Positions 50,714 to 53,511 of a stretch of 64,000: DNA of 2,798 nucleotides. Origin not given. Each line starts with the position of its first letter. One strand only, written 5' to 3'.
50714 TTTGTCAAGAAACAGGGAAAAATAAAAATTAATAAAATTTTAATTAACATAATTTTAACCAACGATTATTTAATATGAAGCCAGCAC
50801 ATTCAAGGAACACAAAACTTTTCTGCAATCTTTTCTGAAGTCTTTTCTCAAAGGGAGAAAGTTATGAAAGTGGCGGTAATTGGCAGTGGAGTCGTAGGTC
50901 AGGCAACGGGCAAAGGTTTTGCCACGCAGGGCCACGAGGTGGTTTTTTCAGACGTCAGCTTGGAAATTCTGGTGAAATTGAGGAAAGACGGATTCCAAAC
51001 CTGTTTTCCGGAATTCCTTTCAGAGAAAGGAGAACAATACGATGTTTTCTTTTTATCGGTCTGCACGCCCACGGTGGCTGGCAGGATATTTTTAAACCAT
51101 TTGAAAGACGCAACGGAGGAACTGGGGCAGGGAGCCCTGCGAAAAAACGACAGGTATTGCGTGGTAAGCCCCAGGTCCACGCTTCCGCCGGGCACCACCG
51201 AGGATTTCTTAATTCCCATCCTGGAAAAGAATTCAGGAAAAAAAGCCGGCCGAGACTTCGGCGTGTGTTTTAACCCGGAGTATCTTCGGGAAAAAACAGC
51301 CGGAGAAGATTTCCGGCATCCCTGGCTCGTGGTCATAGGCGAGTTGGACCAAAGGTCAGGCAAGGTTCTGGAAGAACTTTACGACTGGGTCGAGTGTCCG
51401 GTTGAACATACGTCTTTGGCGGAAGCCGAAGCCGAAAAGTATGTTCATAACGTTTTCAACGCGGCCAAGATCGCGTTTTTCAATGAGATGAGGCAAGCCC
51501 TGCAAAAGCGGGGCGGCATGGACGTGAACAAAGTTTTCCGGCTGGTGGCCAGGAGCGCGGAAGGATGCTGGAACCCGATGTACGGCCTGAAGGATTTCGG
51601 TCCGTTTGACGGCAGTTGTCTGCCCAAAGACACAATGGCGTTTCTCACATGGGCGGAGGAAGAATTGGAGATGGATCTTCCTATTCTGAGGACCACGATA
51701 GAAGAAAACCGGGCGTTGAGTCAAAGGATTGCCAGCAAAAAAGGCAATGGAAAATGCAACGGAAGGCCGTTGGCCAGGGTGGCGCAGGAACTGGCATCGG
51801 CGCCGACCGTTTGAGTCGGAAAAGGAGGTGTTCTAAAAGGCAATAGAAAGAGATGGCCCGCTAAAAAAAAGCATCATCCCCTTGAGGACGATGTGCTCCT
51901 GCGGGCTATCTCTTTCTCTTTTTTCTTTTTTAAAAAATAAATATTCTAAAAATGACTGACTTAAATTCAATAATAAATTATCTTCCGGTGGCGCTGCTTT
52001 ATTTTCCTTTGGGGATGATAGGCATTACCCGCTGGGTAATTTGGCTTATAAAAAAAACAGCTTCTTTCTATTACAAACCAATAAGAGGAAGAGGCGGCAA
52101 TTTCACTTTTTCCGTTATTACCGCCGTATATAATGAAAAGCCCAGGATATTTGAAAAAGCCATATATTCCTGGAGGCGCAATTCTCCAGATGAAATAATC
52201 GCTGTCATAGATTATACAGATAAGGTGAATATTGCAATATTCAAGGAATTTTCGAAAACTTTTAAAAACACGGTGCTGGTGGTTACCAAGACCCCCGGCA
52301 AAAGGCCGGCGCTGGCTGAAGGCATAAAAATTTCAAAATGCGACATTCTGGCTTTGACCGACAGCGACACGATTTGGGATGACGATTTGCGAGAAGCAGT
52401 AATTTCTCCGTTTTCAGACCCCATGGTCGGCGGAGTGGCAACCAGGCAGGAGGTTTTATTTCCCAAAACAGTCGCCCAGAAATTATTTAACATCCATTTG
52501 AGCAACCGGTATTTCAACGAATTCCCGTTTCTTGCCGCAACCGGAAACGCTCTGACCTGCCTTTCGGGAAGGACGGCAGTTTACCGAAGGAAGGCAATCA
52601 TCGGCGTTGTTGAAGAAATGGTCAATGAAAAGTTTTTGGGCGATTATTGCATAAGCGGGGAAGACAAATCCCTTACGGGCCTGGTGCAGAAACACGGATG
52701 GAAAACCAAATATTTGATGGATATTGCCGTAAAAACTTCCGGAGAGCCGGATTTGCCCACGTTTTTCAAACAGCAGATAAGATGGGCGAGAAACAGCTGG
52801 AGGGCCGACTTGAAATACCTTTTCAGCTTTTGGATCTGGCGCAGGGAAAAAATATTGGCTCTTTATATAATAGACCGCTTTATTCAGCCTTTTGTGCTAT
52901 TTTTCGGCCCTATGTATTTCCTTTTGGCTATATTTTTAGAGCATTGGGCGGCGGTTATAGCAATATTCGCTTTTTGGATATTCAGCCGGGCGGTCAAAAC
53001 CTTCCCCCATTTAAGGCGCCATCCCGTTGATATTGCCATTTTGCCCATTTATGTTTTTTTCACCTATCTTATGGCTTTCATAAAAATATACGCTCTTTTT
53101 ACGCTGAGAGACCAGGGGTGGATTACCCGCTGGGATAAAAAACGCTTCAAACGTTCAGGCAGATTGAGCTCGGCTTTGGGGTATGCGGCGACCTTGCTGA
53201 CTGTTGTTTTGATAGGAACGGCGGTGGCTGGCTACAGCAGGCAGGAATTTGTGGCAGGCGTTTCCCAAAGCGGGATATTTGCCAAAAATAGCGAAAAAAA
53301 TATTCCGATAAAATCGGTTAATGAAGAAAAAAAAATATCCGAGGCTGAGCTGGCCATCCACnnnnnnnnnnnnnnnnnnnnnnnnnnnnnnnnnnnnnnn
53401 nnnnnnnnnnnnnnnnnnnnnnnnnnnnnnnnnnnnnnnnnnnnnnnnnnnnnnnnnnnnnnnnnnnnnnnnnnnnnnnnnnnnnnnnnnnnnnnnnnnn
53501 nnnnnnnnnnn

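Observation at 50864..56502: Alginate-like (uronan) exopolysaccharide module: sugar dehydrogenase + GT2 synthase-LysM-beta-helix fusion + DPHD-motif C5-epimerase-like protein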

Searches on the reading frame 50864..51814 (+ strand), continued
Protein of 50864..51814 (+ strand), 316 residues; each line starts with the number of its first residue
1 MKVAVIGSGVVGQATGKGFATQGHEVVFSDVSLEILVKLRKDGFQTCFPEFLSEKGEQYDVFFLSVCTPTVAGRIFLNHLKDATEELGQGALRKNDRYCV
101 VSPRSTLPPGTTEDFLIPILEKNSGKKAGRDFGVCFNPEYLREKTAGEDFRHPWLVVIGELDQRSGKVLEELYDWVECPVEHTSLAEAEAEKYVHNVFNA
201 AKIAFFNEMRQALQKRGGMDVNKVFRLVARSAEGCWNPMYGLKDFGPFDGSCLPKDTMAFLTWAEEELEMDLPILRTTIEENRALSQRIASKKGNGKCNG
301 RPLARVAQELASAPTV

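Call 65: fold_search(model_id=the predicted structure, library=pdb)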
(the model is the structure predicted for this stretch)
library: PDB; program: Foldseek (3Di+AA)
matches with E <= 10: 1901; with E <= 0.001: 631
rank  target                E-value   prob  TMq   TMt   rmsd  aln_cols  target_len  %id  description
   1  1mfz_A                4.2e-22  1.00  0.67  0.49  13.6       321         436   31  Partially refined 2.8 A Crystal structure of GDP-mannose dehydrogenase from P. aeruginosa (released 2003-05-06)
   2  3vtf                  5.9e-22  1.00  0.76  0.56   4.0       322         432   32  Structure of a UDP-glucose dehydrogenase from the hyperthermophilic archaeon Pyrobaculum islandicum (released 2012-09-19)
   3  2y0e_A                8.4e-19  1.00  0.74  0.52   5.7       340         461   27  BceC and the final step of UGDs reaction (released 2011-07-27)
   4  2y0c_A                2.2e-18  1.00  0.73  0.52   5.8       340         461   27  BceC mutation Y10S (released 2011-07-27)
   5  3gg2_B                2.5e-18  1.00  0.75  0.57   4.2       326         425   25  Crystal structure of UDP-glucose 6-dehydrogenase from Porphyromonas gingivalis bound to product UDP-glucuronate (released 2009-03-24)
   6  2y0c_C                3.7e-18  1.00  0.72  0.51   5.8       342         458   27  BceC mutation Y10S (released 2011-07-27)
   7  3gg2_A                5.1e-18  1.00  0.77  0.58   3.9       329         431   26  Crystal structure of UDP-glucose 6-dehydrogenase from Porphyromonas gingivalis bound to product UDP-glucuronate (released 2009-03-24)
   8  3gg2_C                7.6e-18  1.00  0.74  0.57   4.2       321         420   26  Crystal structure of UDP-glucose 6-dehydrogenase from Porphyromonas gingivalis bound to product UDP-glucuronate (released 2009-03-24)
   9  2y0d_D                7.6e-18  1.00  0.74  0.53   3.6       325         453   27  BceC mutation Y10K (released 2011-07-27)
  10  2y0e_C                8.1e-18  1.00  0.73  0.52   5.7       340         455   26  BceC and the final step of UGDs reaction (released 2011-07-27)
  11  2y0d_C                9.1e-18  1.00  0.73  0.53   3.9       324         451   28  BceC mutation Y10K (released 2011-07-27)
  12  4a7p_A                1.0e-17  1.00  0.73  0.55   4.2       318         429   30  Se-Met derivatized UgdG, UDP-glucose dehydrogenase from Sphingomonas elodea (released 2012-11-21)
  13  2y0d_B                1.1e-17  1.00  0.72  0.53   3.7       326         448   26  BceC mutation Y10K (released 2011-07-27)
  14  4a7p_B                1.1e-17  1.00  0.74  0.56   4.0       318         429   30  Se-Met derivatized UgdG, UDP-glucose dehydrogenase from Sphingomonas elodea (released 2012-11-21)
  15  2y0d_A                1.8e-17  1.00  0.73  0.52   3.8       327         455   27  BceC mutation Y10K (released 2011-07-27)
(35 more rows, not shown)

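Call 93: search_protein_representatives(protein=window:50864-51814:+)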
Query: 316 residues. Proteins with E-value up to 0.001 (for the whole library): 10921; up to 1e-10: 4256; up to 1e-30: 278. The best 150 are listed.
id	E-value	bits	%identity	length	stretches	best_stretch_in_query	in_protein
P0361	1.8e-87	309.9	51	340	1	2-287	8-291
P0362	2.0e-85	303.2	54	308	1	1-290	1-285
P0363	1.0e-80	287.7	49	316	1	2-288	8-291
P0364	1.2e-79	284.2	49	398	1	2-286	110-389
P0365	9.5e-74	264.8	49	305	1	3-286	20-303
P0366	8.5e-71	255.2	45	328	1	2-289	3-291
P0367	1.1e-70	254.8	48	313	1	2-287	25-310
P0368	7.4e-68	245.5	47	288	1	2-266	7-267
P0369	1.1e-66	241.6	44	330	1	1-285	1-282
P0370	1.7e-66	241.0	47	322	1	1-285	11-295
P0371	5.9e-66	239.3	45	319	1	3-289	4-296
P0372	1.8e-65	237.7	45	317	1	2-285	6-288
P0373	3.6e-65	236.7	45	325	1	3-286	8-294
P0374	4.7e-64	233.0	52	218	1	2-211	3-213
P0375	8.0e-64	232.2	42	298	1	2-286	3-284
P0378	2.9e-62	227.1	41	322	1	2-294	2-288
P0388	9.0e-60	218.9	41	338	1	1-293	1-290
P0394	5.9e-57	209.7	40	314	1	1-287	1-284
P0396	1.8e-56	208.1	40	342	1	2-292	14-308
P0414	8.8e-52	192.7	39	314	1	2-291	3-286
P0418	9.5e-51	189.3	38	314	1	1-292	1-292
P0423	1.5e-49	185.4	39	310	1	2-285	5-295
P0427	1.2e-48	182.4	39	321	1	3-291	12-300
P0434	2.1e-47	178.3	38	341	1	2-296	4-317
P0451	1.4e-42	162.5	36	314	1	3-289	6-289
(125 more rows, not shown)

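Call 94: list_cluster_members(proteins=[P0378, P0394, P0414, P0418, P0427, P0451, P0423, P0434, P0388, P0396])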
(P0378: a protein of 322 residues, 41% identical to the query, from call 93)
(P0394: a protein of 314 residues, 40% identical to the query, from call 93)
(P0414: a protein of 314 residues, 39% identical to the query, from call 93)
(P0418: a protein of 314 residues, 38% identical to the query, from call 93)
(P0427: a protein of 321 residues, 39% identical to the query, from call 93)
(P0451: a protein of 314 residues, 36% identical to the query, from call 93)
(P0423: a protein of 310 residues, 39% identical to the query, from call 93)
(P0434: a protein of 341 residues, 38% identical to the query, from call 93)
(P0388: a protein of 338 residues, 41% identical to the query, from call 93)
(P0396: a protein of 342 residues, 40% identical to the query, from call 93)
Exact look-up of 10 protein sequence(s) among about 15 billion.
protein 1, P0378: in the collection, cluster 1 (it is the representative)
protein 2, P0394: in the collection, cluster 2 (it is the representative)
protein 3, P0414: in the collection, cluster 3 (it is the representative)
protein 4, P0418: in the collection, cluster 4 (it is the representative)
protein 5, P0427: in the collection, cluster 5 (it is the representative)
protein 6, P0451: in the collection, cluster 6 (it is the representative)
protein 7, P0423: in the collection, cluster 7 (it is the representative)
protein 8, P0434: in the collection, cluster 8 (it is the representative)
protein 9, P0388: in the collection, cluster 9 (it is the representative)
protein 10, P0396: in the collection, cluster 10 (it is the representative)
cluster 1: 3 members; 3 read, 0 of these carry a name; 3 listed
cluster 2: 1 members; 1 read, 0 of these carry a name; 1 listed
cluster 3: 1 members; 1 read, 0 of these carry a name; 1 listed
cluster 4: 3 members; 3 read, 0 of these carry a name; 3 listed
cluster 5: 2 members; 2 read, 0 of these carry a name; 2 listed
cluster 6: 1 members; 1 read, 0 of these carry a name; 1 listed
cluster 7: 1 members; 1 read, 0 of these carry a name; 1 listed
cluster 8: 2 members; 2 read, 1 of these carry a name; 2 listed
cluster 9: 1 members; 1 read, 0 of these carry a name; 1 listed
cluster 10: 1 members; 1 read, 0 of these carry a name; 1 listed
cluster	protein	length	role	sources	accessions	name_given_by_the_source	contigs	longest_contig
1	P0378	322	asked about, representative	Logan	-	-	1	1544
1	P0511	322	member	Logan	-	-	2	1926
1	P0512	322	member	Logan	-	-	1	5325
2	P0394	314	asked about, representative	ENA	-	-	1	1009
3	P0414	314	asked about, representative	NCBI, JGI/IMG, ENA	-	-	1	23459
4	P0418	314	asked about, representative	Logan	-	-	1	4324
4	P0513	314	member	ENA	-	-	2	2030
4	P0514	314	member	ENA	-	-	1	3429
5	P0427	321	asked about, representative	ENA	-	-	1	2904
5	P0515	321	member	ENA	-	-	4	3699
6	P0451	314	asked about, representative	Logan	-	-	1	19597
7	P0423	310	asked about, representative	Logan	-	-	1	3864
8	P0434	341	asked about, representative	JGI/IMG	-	UDPglucose 6-dehydrogenase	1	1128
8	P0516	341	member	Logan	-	-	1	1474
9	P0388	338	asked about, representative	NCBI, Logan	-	-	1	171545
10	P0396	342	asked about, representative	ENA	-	-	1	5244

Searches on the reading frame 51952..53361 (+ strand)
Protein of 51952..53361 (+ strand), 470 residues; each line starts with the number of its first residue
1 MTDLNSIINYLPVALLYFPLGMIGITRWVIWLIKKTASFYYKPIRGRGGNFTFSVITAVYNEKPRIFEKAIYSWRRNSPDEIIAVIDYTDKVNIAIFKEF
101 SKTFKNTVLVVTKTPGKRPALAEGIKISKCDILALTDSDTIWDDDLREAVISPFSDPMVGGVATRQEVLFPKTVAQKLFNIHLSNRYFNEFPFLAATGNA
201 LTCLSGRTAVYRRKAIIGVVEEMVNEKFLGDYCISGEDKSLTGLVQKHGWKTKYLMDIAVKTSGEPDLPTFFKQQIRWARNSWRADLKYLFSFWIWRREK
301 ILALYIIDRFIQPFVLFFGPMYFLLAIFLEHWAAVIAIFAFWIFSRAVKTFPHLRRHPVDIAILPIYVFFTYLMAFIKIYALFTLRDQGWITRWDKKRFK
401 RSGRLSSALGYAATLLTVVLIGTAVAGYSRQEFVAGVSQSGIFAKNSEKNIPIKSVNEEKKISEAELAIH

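Call 33: search_protein_families(library=ncbifam, proteins=[window:51952-53361:+], max_evalue=1)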
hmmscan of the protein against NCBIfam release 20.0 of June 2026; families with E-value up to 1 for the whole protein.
window:51952-53361:+ (470 aa): 8 families
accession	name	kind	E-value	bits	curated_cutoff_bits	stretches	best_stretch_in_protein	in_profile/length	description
TIGR04242.1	nodulat_NodC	equivalog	8.1e-28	97.5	550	1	54-393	51-394/395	chitooligosaccharide synthase NodC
TIGR03937.1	PgaC_IcaA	equivalog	1.4e-10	40.7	422.3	1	52-312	46-299/407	poly-beta-1,6-N-acetyl-D-glucosamine synthase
TIGR03472.1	HpnI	equivalog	1.5e-05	24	310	1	129-282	126-272/373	bacteriohopanetetrol glucosamine biosynthesis glycosyltransferase HpnI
TIGR03965.1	mycofact_glyco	equivalog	0.0024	16.8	280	1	83-165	108-190/467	mycofactocin biosynthesis glycosyltransferase MftF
NF007482.0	PRK10073.1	equivalog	0.0037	16.3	423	1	52-146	7-102/334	glycosyltransferase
NF053846.1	glyco_with_XrtP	equivalog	0.027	13.1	520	1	242-334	258-350/440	XrtP-associated glycosyltransferase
NF041394.1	GtaseAglG_Halo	equivalog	0.039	13.2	440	1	54-154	4-107/304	glucosyl-dolichyl phosphate glucuronosyltransferase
NF048019.1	IS256_Zn_var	equivalog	0.18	11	150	1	248-294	209-255/304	IS256 family transposase, variant Zn-binding type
